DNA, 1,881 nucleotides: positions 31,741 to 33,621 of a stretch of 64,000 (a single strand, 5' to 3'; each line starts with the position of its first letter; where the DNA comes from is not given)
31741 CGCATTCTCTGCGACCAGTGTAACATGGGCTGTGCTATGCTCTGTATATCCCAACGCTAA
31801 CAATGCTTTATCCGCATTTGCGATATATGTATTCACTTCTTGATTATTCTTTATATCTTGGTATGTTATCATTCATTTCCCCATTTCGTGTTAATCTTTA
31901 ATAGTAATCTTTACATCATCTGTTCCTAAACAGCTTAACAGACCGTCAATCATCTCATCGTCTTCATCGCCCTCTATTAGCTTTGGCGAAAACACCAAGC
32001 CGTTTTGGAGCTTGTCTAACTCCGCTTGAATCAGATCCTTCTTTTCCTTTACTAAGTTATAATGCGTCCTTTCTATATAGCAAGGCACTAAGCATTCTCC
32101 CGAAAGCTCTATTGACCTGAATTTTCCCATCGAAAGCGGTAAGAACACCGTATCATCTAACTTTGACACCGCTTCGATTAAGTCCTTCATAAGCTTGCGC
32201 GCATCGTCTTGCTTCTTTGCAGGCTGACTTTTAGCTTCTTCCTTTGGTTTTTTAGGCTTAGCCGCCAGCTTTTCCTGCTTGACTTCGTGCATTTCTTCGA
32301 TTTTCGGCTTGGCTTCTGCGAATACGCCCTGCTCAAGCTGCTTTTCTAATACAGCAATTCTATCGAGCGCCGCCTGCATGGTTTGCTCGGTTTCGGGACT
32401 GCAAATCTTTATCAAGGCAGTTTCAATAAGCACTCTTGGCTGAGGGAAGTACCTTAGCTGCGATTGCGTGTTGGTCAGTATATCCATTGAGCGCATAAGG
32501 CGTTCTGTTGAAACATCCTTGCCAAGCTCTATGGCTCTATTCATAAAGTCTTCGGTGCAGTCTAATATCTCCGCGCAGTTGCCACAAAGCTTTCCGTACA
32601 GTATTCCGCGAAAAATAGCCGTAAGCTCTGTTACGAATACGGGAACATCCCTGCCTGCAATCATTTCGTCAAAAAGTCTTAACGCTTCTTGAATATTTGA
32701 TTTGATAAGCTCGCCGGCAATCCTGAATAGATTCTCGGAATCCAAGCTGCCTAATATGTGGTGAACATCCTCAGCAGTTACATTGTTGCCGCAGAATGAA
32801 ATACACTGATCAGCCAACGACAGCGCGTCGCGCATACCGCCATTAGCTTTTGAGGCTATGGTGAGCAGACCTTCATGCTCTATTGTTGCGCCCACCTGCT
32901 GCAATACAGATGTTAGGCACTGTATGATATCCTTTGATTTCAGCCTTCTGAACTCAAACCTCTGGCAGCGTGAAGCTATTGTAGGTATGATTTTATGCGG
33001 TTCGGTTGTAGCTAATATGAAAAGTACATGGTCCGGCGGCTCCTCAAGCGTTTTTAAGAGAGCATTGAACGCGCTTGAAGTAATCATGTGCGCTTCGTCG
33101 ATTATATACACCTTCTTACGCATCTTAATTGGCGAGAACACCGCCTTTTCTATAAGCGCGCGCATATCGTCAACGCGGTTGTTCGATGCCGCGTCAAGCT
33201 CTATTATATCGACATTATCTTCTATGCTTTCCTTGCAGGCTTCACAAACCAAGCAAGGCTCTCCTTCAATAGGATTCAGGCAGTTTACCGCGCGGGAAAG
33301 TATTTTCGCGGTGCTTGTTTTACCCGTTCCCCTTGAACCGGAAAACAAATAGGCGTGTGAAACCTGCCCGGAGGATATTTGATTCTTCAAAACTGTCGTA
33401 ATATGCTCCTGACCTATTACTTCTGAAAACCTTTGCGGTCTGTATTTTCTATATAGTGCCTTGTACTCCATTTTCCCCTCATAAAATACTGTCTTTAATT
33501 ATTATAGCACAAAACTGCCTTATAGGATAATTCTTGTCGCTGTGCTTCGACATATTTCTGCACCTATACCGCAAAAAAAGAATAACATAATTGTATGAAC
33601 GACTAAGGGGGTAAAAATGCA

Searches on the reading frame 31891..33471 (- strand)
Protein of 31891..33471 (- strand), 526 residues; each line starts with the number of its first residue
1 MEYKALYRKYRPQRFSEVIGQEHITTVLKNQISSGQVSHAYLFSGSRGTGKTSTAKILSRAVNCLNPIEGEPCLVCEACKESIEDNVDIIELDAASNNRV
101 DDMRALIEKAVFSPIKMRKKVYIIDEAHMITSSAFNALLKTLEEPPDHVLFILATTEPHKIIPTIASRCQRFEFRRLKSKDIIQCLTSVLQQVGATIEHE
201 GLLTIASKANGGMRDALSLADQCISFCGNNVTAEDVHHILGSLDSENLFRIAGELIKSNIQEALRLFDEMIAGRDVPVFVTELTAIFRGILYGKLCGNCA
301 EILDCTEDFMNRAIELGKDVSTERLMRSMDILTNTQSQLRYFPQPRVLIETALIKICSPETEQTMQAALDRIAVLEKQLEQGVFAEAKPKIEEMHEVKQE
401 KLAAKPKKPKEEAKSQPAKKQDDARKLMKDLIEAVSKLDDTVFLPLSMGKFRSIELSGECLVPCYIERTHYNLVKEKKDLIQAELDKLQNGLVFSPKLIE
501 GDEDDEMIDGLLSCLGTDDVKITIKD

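Call 9: search_protein_families(library=pfam, proteins=[window:31891-33471:-], max_evalue=0.00001)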
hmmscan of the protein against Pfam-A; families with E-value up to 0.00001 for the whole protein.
window:31891-33471:- (526 aa): 4 families
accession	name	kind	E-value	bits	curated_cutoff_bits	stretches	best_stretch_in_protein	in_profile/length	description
PF13177.12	DNA_pol3_delta2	-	1.5e-44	152.3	27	1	20-177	1-160/161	DNA polymerase III, delta subunit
PF12169.13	DNA_pol3_gamma3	-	6.9e-16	58.8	24.4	1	231-365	1-140/143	DNA polymerase III subunits gamma and tau domain III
PF00004.35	AAA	-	1.9e-13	51.4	21.2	1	42-174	2-128/131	ATPase family associated with various cellular activities (AAA)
PF22608.2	DNAX_ATPase_lid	-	1e-12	48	27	1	182-228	2-48/49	DNA polymerase III clamp loader subunit, ATPase lid domain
